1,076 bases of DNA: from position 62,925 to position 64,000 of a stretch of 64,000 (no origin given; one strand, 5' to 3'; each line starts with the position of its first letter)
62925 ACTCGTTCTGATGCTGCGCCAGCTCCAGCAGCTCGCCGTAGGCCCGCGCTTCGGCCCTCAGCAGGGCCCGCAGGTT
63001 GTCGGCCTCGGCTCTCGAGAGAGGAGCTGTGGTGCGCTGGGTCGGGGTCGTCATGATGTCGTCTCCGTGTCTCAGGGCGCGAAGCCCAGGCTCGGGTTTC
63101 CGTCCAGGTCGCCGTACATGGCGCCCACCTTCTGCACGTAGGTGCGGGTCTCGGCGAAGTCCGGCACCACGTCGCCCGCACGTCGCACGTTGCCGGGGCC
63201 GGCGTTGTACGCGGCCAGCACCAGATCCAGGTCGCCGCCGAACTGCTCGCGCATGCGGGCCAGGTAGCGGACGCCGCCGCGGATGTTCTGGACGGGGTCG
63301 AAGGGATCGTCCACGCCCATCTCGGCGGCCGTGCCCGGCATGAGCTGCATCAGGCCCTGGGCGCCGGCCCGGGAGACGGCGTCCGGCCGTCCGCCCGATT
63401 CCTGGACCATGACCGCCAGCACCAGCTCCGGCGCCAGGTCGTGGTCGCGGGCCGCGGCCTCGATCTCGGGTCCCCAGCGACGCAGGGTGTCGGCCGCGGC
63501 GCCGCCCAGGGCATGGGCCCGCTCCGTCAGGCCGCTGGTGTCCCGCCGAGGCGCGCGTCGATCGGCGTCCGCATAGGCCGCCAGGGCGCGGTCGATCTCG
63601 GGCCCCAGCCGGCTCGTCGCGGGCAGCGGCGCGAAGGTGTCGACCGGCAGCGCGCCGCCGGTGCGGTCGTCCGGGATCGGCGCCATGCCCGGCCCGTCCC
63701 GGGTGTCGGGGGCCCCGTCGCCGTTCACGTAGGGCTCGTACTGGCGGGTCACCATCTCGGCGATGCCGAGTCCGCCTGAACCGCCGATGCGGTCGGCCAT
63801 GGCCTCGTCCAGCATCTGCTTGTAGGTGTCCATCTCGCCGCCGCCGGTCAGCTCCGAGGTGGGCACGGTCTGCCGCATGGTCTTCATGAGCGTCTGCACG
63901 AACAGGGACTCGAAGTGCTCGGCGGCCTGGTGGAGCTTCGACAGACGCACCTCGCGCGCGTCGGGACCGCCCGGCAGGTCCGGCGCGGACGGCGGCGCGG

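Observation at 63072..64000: FlgJ-like protein combining a rod-binding domain with an SLT lytic transglycosylase instead of a glucosaminidase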

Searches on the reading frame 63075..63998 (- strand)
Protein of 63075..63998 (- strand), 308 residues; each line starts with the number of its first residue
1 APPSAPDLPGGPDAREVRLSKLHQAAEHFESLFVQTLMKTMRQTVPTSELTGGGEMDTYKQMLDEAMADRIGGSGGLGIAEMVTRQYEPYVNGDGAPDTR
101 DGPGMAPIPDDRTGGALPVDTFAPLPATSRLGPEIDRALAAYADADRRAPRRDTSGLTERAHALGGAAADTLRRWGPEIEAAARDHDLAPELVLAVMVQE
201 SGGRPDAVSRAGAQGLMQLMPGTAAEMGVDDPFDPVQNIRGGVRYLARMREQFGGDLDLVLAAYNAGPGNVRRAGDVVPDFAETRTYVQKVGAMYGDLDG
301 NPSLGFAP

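Call 4: search_protein_families(library=pfam, proteins=[window:63075-63998:-], max_evalue=0.01)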
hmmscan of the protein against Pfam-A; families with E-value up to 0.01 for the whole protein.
window:63075-63998:- (308 aa): 3 families
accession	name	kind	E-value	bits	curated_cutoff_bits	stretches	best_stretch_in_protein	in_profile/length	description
PF01464.25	SLT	-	2.8e-30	104.7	21.3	1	179-276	3-106/117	Transglycosylase SLT domain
PF10135.14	Rod-binding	-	7.6e-13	49.2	25.1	1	39-86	1-51/51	Rod binding protein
PF13702.11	Lysozyme_like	-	0.00019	21.5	25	1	174-271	6-98/165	Lysozyme-like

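Call 7: find_homologous_proteins(query=window:63075-63998:-, max_evalue=0.00001)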
Query window:63075-63998:- (308 aa): 7774 proteins with E <= 0.00001 among 8000 candidates; the best 120 are listed.
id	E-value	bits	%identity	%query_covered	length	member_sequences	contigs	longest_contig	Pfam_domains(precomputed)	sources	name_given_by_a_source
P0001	3.9e-198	676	100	100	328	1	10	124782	PF10135.15,PF01464.26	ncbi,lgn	-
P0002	2.1e-133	463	75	96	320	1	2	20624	PF10135.15,PF01464.26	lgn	-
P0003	4.4e-122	426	67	96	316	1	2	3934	PF10135.15,PF01464.26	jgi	-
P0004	1.5e-121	424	67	96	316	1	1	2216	PF10135.15,PF01464.26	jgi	-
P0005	4.1e-121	423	68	94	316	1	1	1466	PF13702.12,PF10135.15,PF01464.26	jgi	jgi:Rod binding domain-containing protein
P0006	4.4e-121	422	67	96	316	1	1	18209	PF10135.15,PF01464.26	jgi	-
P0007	6.7e-119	415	68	94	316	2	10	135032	PF10135.15,PF01464.26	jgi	-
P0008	8.7e-119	415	68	96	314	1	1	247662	PF10135.15,PF01464.26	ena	-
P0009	1.1e-117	411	67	94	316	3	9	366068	PF10135.15,PF01464.26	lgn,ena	-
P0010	2.8e-116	407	68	96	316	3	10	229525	PF10135.15,PF01464.26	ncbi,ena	-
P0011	9.7e-116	405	69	95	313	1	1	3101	PF10135.15,PF01464.26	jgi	-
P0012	1.9e-114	401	69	94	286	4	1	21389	PF10135.15,PF01464.26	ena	-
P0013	6.0e-114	399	69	94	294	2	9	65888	PF10135.15,PF01464.26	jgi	-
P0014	2.7e-107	377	65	94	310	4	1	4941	PF10135.15,PF01464.26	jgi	-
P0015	7.7e-107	376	66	93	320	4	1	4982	PF10135.15,PF01464.26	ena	-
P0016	1.1e-81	293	57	91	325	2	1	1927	PF10135.15,PF01464.26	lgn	-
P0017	1.1e-78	283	55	93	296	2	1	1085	PF10135.15,PF01464.26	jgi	jgi:Rod binding domain-containing protein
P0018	5.3e-74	268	53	92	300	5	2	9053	PF10135.15,PF01464.26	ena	-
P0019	1.2e-70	257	47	95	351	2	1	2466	PF10135.15,PF01464.26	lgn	-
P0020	1.4e-70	257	66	47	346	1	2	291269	PF10135.15,PF01464.26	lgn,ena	-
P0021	4.2e-70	255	49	89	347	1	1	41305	PF10135.15,PF01464.26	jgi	-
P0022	5.4e-70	255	51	92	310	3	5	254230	PF10135.15,PF01464.26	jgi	jgi:Rod binding domain-containing protein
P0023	9.4e-70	254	47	95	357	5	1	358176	PF10135.15,PF01464.26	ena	-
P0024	1.3e-69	253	50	94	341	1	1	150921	PF10135.15,PF01464.26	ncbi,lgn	-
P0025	1.3e-68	250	65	47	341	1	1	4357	PF10135.15,PF01464.26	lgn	-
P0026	1.3e-68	250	47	89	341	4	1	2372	PF10135.15,PF01464.26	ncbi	-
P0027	2.2e-68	249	50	92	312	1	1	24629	PF10135.15,PF01464.26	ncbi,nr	ncbi:MAG: transglycosylase SLT domain-containing protein [Candidatus Latescibacteria bacterium]|nr:t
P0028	7.1e-68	248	51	92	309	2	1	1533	PF10135.15,PF01464.26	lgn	-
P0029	8.8e-68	247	52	92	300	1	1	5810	PF10135.15,PF01464.26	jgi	-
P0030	2.6e-67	246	49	90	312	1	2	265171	PF10135.15,PF01464.26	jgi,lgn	-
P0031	3.2e-63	232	49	91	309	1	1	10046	PF10135.15,PF01464.26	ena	-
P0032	8.7e-63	231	49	95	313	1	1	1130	PF10135.15,PF01464.26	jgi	jgi:soluble lytic murein transglycosylase-like protein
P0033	3.6e-60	222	49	89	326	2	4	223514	PF10135.15,PF01464.26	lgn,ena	-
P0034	6.4e-60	222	45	96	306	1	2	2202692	PF10135.15,PF01464.26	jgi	jgi:soluble lytic murein transglycosylase-like protein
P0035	3.2e-59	219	49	91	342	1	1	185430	PF10135.15,PF01464.26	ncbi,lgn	-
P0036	7.0e-59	218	48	91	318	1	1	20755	PF10135.15,PF01464.26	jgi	jgi:soluble lytic murein transglycosylase-like protein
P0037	1.6e-58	217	47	91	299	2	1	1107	PF10135.15,PF01464.26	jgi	-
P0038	2.2e-58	217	46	90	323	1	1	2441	PF10135.15,PF01464.26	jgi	jgi:soluble lytic murein transglycosylase-like protein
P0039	3.8e-58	216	-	-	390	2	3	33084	PF10135.15,PF01464.26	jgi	-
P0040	6.6e-58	215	45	95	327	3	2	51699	PF10135.15,PF01464.26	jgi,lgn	jgi:Rod binding domain-containing protein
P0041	8.2e-58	215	46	89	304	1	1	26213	PF10135.15,PF01464.26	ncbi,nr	ncbi:transglycosylase SLT domain-containing protein [bacterium]|nr:transglycosylase SLT domain-conta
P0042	8.6e-58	215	47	91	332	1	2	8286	PF10135.15,PF01464.26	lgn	-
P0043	1.0e-57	214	48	88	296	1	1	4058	PF10135.15,PF01464.26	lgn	-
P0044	2.0e-57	213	46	92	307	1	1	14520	PF10135.15,PF01464.26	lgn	-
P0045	2.3e-57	213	46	92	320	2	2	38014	PF10135.15,PF01464.26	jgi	jgi:Rod binding domain-containing protein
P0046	3.5e-57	213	46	95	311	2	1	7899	PF10135.15,PF01464.26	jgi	jgi:soluble lytic murein transglycosylase-like protein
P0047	5.7e-57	212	50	89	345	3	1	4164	PF10135.15,PF01464.26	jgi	jgi:soluble lytic murein transglycosylase-like protein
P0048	6.3e-57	212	46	91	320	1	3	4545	PF10135.15,PF01464.26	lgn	-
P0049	6.9e-57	212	45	92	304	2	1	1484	PF10135.15,PF01464.26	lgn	-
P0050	9.3e-57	211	47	96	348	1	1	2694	PF10135.15,PF01464.26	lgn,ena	-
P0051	2.6e-56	210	62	34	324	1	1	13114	PF13406.12,PF01464.26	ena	-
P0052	3.0e-56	210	39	71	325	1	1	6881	PF01464.26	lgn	-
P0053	3.9e-56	209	48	91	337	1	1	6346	PF10135.15,PF01464.26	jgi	jgi:soluble lytic murein transglycosylase-like protein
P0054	4.3e-56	209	48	89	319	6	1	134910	PF10135.15,PF01464.26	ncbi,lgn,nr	ncbi:MAG: transglycosylase SLT domain-containing protein [Candidatus Krumholzibacteria bacterium]|nr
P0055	5.7e-56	209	57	66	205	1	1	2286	PF01464.26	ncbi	-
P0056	6.1e-56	209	46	94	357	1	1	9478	PF10135.15,PF01464.26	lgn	-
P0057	9.2e-56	208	44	94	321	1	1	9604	PF10135.15,PF01464.26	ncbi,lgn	-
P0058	1.1e-55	208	47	88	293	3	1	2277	PF10135.15,PF01464.26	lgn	-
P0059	1.1e-55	208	47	93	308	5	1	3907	PF10135.15,PF01464.26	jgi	jgi:soluble lytic murein transglycosylase-like protein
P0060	1.4e-55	207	46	92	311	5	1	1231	PF10135.15,PF01464.26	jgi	-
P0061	2.1e-55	207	44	93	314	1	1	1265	PF10135.15,PF01464.26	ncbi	-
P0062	5.0e-55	206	-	-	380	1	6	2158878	PF10135.15,PF01464.26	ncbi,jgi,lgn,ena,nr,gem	ncbi:MAG TPA: transglycosylase SLT domain-containing protein [Candidatus Krumholzibacteria bacterium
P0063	5.5e-55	205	43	99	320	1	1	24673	PF10135.15,PF01464.26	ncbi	-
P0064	8.0e-55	205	46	92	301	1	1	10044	PF10135.15,PF01464.26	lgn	-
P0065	4.3e-54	202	47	88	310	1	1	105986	PF10135.15,PF01464.26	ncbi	ncbi:MAG: transglycosylase SLT domain-containing protein [Candidatus Krumholzibacteriia bacterium]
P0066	1.1e-53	201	45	92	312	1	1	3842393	PF10135.15,PF01464.26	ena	-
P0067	1.2e-53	201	44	92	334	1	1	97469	PF10135.15,PF01464.26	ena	-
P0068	1.6e-53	201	48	88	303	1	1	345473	PF10135.15,PF01464.26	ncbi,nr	ncbi:MAG: transglycosylase SLT domain-containing protein [bacterium]|nr:transglycosylase SLT domain-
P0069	2.2e-53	200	41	95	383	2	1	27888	PF10135.15,PF01464.26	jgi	jgi:soluble lytic murein transglycosylase-like protein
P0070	2.2e-53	200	44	92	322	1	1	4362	PF10135.15,PF01464.26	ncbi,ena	-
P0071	2.8e-53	200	44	92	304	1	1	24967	PF10135.15,PF01464.26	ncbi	-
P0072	3.7e-53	199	46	90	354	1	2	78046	PF10135.15,PF01464.26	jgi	jgi:soluble lytic murein transglycosylase-like protein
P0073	3.7e-53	199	45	94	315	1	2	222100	PF10135.15,PF01464.26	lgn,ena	-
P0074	4.9e-53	199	45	93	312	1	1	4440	PF10135.15,PF01464.26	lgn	-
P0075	6.6e-53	199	44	91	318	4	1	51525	PF10135.15,PF01464.26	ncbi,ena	-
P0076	8.0e-53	198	56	38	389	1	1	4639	PF22115.3,PF13406.12,PF01464.26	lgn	-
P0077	8.1e-53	198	47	94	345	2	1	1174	PF10135.15,PF01464.26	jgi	jgi:Rod binding domain-containing protein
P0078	9.3e-53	198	44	96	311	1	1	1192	PF10135.15,PF01464.26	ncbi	-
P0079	1.6e-52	197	43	95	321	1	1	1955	PF10135.15,PF01464.26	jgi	jgi:soluble lytic murein transglycosylase-like protein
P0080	2.8e-52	197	45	90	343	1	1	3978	PF10135.15,PF01464.26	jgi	jgi:Rod binding domain-containing protein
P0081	3.7e-52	196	42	95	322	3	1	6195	PF10135.15,PF01464.26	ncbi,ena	-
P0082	5.1e-52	196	46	90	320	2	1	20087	PF10135.15,PF01464.26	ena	-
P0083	5.3e-52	196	43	94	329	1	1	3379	PF10135.15,PF01464.26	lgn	-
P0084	6.4e-52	195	42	92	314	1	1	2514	PF10135.15,PF01464.26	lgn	-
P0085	9.4e-52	195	42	93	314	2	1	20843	PF10135.15,PF01464.26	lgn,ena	-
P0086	1.0e-51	195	45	92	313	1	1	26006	PF10135.15,PF01464.26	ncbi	-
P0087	1.3e-51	194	46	91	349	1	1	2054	PF10135.15,PF01464.26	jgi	jgi:soluble lytic murein transglycosylase-like protein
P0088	2.0e-51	194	43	95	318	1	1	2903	PF10135.15,PF01464.26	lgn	-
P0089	4.3e-51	193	43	92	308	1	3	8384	PF10135.15,PF01464.26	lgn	-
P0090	5.1e-51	192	40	92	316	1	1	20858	PF10135.15,PF01464.26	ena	-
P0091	5.2e-51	192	44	91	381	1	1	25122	PF10135.15,PF01464.26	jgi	jgi:Rod binding domain-containing protein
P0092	6.8e-51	192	43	93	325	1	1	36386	PF10135.15,PF01464.26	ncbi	-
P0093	1.0e-50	191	60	46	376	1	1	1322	PF10135.15,PF01464.26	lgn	-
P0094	1.2e-50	191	62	44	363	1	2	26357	PF10135.15,PF01464.26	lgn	-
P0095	1.3e-50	191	42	92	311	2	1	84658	PF10135.15,PF01464.26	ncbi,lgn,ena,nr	ncbi:MAG: transglycosylase SLT domain-containing protein [Candidatus Krumholzibacteria bacterium]|nr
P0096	1.4e-50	191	40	90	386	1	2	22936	PF10135.15,PF01464.26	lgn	-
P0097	2.0e-50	190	46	89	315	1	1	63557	PF10135.15,PF01464.26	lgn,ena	-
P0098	2.3e-50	190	53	39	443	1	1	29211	PF13406.12,PF01464.26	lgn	-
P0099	2.7e-50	190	42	94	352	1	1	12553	PF10135.15,PF01464.26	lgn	-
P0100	4.6e-50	189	40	90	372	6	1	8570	PF10135.15,PF01464.26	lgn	-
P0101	7.1e-50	189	44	92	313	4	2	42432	PF10135.15,PF01464.26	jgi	-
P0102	1.1e-49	188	61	44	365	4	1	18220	PF10135.15,PF01464.26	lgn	-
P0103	1.4e-49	188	42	92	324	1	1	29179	PF10135.15,PF01464.26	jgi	-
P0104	2.7e-49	187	62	42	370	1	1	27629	PF10135.15,PF01464.26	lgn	-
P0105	6.1e-49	186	52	58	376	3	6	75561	PF10135.15,PF01464.26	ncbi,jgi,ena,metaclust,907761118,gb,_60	metaclust:\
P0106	7.5e-49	185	45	87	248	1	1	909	PF10135.15,PF01464.26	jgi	jgi:soluble lytic murein transglycosylase-like protein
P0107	9.2e-49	185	59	44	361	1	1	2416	PF10135.15,PF01464.26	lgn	-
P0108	1.2e-48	185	62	45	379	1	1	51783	PF10135.15,PF01464.26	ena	-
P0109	1.3e-48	184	39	94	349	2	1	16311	PF10135.15,PF01464.26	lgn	-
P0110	2.4e-48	184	54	38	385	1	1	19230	PF19489.5,PF22115.3,PF13406.12,PF01464.26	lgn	-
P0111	1.3e-47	181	56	45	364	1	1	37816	PF10135.15,PF01464.26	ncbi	-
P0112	3.0e-47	180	39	93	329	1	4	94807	PF10135.15,PF01464.26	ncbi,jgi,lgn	ncbi:MAG: soluble lytic murein transglycosylase-like protein [Candidatus Krumholzibacteriia bacteriu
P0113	7.9e-47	179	61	42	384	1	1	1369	PF10135.15,PF01464.26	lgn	-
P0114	2.5e-46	177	42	88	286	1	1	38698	PF10135.15,PF01464.26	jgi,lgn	jgi:soluble lytic murein transglycosylase-like protein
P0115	4.9e-46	176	59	46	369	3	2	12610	PF10135.15,PF01464.26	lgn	-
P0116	6.6e-46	176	-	-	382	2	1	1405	PF10135.15,PF01464.26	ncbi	-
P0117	1.2e-44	172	41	93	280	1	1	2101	PF10135.15,PF01464.26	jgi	jgi:soluble lytic murein transglycosylase-like protein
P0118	1.0e-42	165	37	96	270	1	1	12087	PF10135.15,PF01464.26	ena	-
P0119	7.6e-42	162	41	81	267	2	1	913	PF10135.15,PF01464.26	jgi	-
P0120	9.7e-42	162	57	41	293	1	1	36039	PF10135.15,PF01464.26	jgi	-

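Call 9: find_encoding_contigs(protein=P0001, flank=10000, max_places=4)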
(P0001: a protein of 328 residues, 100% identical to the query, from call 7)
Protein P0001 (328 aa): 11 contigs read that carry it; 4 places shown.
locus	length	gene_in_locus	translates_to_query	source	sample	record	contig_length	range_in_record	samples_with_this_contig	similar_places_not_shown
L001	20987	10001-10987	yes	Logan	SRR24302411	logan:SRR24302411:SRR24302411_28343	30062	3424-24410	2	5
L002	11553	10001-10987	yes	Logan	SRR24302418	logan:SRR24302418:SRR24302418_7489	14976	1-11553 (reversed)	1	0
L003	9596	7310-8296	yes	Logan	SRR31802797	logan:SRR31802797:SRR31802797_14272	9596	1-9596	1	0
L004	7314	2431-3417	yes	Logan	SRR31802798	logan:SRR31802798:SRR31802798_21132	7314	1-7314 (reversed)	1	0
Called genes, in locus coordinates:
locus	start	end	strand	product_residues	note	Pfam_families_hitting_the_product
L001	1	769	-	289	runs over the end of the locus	-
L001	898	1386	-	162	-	PF14352:DUF4402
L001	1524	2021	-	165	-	PF14352:DUF4402 (weak)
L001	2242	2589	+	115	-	-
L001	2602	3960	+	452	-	PF13562:NTP_transf_4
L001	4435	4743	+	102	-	PF00216:Bac_DNA_binding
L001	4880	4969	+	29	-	-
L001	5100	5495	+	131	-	PF07238:PilZ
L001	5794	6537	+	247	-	PF00460:Flg_bb_rod, PF22692:LlgE_F_G_D1, PF06429:Flg_bbr_C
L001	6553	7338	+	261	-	PF00460:Flg_bb_rod, PF22692:LlgE_F_G_D1, PF06429:Flg_bbr_C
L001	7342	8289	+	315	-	PF13144:ChapFlgA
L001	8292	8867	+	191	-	PF02107:FlgH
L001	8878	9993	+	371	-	PF02119:FlgI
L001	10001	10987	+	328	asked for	PF10135:Rod-binding, PF01464:SLT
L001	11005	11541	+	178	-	PF05130:FlgN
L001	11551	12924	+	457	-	PF22638:FlgK_D1, PF06429:Flg_bbr_C (weak)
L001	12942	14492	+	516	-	PF00669:Flagellin_N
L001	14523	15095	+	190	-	PF02623:FliW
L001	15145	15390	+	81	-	PF02599:CsrA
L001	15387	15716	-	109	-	PF05400:FliT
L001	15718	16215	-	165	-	PF02561:FliS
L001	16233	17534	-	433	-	PF02465:FliD_N, PF07196:Flagellin_IN, PF07195:FliD_C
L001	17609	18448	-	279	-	PF00669:Flagellin_N, PF00700:Flagellin_C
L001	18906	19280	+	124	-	-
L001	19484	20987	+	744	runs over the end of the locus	PF00512:HisKA, PF02518:HATPase_c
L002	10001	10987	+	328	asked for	PF10135:Rod-binding, PF01464:SLT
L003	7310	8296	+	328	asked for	PF10135:Rod-binding, PF01464:SLT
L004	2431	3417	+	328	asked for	PF10135:Rod-binding, PF01464:SLT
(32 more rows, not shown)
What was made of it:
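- The identical 328-aa product was called on 11 contigs from several independent sequencing runs (call 9).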

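Call 22: search_protein_families(library=ncbifam, proteins=[P0001], max_evalue=0.01)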
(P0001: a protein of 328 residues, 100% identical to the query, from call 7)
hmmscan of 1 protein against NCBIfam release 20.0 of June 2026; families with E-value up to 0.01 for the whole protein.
P0001 (328 aa): 15 families
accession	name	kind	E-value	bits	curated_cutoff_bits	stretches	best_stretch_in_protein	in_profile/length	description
NF047373.1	BB0259_flg_lyt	exception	5.5e-27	94.9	234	1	193-311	546-681/705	flagellar assembly lytic transglycosylase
TIGR02541.1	flagell_FlgJ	equivalog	1.2e-18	68.1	193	1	40-223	21-183/294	flagellar assembly peptidoglycan hydrolase FlgJ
NF008112.0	PRK10859.1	equivalog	9.9e-18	63.8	354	1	189-292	284-391/483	membrane-bound lytic murein transglycosylase MltF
NF008631.0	PRK11619.1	equivalog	1e-13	50.5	536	1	195-293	479-587/644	murein transglycosylase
NF008670.0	PRK11671.1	equivalog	1.4e-08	34.4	375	1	194-293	191-308/359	membrane-bound lytic murein transglycosylase MltC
NF008050.0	PRK10783.1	equivalog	3.1e-08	32.4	508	1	206-294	115-208/457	murein transglycosylase D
NF009357.0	PRK12712.1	equivalog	5.6e-07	29.3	606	1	41-107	38-103/344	flagellar rod assembly protein/muramidase FlgJ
NF009354.0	PRK12709.1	equivalog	5.6e-07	29.3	456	1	42-109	36-102/323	flagellar rod assembly protein/muramidase FlgJ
NF012014.0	PRK15470.1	equivalog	7.3e-07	29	233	1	194-244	38-88/203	membrane-bound lytic murein transglycosylase EmtA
NF009355.0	PRK12710.1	equivalog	1.7e-06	27.5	358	1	41-111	28-101/291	flagellar rod assembly protein/muramidase FlgJ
NF052397.1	AggPromo_Cterm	subfamily_domain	1.2e-05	25.7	40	1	216-267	8-61/80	aggregation-promoting factor C-terminal-like domain-containing protein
NF009358.0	PRK12713.1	equivalog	6e-05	22.6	595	1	44-107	41-103/339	flagellar rod assembly protein/muramidase FlgJ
NF009351.0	PRK12708.1-3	equivalog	0.00091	19.4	183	1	35-113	18-99/129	peptidoglycan hydrolase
NF009431.0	PRK12790.1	equivalog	0.001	19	110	1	40-106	38-105/115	flagellar assembly peptidoglycan hydrolase FlgJ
NF009350.0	PRK12708.1-2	equivalog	0.002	18.4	189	1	40-110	28-101/132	peptidoglycan hydrolase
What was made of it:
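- On Canonical FlgJ peptidoglycan hydrolase (TIGR02541 equivalog): 68.1 bits vs 193; only the N-terminal half of the profile (positions 21-183) matches (call 22)
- On BB0259 flagellar assembly lytic transglycosylase (NF047373): 94.9 bits vs 234; only profile positions 546-681 match (call 22)
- Closest known: Dual-domain FlgJ of beta/gamma-proteobacteria. Same: Same logic of a scaffold fused to a peptidoglycan-cleaving module (calls 4, 9, 22).
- Closest known: Dual-domain FlgJ of beta/gamma-proteobacteria. Different: It scores below the TIGR02541 cut-off (68 vs 193 bits; call 22).
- The protein scores below the curated cut-offs of NCBIfam FlgJ (68 vs 193 bits) and BB0259 (95 vs 234 bits) (call 22). 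The N-terminal match to TIGR02541 spans profile positions 21-183, more than the 50-residue Rod-binding core (call 22).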

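Call 23: search_solved_structures(query=P0001, max_evalue=0.001, show_alignments=2)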
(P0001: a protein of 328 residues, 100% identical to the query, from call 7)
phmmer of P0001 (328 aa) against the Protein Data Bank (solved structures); distinct sequences matched with E-value up to 0.001: 36.
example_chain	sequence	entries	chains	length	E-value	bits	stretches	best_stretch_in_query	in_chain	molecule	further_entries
6fbt_A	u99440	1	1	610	3.5e-12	49.9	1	203-293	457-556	Probable soluble lytic transglycosylase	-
5ohu_A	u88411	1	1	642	3.7e-12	49.8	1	203-293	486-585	Soluble lytic murein transglycosylase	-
6fcq_A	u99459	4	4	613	9.1e-12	48.6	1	203-293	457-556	Soluble lytic murein transglycosylase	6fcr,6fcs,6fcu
6fc4_A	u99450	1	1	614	9.1e-12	48.6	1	203-293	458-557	Soluble lytic murein transglycosylase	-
9b45_a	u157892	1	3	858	1.1e-11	48.3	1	210-287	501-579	gp41 Tape measure protein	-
5mpq_A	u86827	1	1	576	3.8e-10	43.2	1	203-322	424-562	Transglycosylase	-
6fpn_B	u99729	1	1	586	3.9e-10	43.2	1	203-322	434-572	Putative soluble lytic murein transglycosylase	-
5o1j_A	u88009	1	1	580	3.9e-10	43.2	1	203-322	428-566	Putative soluble lytic murein transglycosylase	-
5o24_A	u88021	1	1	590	3.9e-10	43.2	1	203-322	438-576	Transglycosylase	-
5o29_A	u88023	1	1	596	4e-10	43.2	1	203-322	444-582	Transglycosylase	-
5o2n_A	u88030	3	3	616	4.3e-10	43.1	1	203-322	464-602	Transglycosylase | Putative soluble lytic murein transglycosylase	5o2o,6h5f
1qsa_A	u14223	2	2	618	6.3e-10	42.5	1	210-293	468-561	PROTEIN (SOLUBLE LYTIC TRANSGLYCOSYLASE SLT70) | SOLUBLE LYTIC TRANSGLYCOSYLASE SLT70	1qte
5aa4_A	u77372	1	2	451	2.2e-09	40.7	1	192-292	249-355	MEMBRANE-BOUND LYTIC MUREIN TRANSGLYCOSYLASE F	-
5a5x_B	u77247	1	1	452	2.2e-09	40.7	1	192-292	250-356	MEMBRANE-BOUND LYTIC MUREIN TRANSGLYCOSYLASE F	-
5aa4_B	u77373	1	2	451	2.5e-09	40.5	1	192-292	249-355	MEMBRANE-BOUND LYTIC MUREIN TRANSGLYCOSYLASE F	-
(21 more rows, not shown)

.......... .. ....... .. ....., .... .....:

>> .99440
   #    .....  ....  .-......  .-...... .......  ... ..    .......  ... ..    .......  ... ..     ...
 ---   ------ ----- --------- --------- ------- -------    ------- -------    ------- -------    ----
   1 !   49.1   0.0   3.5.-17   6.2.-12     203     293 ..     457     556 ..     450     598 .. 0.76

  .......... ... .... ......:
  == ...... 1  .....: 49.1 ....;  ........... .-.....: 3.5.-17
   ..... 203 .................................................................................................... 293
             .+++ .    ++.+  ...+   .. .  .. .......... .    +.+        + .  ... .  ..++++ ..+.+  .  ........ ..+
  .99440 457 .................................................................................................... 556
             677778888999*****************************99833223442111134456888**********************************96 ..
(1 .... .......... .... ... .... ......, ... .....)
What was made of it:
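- On Family-1 lytic transglycosylase (SLT, PF01464 / GH23): E220 aligns to Slt E503 (call 23).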
